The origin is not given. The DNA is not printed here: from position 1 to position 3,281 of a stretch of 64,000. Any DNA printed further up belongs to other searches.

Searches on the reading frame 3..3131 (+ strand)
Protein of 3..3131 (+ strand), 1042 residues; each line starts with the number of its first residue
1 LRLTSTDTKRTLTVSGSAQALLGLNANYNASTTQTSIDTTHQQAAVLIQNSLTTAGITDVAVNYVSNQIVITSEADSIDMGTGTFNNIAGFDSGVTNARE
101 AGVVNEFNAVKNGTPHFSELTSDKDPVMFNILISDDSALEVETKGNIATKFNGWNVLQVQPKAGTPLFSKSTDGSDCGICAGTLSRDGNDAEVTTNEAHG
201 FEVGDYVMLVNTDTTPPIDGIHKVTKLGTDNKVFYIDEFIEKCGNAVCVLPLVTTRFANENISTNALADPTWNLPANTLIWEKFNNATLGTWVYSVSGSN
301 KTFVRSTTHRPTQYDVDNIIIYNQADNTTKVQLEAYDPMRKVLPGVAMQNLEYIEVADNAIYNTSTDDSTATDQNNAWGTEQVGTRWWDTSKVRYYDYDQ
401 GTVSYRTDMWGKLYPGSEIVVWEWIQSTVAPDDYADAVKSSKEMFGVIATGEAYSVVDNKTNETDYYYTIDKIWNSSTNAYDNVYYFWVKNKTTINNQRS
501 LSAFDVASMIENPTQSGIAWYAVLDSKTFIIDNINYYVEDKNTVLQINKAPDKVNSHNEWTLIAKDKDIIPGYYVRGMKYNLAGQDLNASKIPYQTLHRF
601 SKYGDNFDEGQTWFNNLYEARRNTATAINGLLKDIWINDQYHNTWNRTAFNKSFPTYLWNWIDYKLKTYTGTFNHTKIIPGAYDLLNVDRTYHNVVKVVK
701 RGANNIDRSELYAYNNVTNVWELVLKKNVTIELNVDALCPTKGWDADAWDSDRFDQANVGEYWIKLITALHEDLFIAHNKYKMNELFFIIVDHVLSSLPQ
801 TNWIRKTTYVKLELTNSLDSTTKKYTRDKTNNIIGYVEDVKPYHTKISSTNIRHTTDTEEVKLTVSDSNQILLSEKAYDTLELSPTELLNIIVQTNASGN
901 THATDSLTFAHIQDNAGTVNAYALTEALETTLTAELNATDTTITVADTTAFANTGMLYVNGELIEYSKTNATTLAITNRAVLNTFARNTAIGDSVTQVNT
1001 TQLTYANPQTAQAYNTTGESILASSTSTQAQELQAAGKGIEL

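Call 12: search_protein_families(library=pfam, proteins=[window:3-3131:+], max_evalue=0.001)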
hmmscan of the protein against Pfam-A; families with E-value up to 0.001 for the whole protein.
window:3-3131:+ (1042 aa): 0 families

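Call 17: search_protein_families(library=phrogs, proteins=[window:3-3131:+], max_evalue=0.001)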
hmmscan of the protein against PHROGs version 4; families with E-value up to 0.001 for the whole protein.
window:3-3131:+ (1042 aa): 1 family
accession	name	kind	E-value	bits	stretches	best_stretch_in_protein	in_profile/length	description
phrog_10938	-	head and packaging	4e-74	250.3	2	316-640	1812-2139/3324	virion structural protein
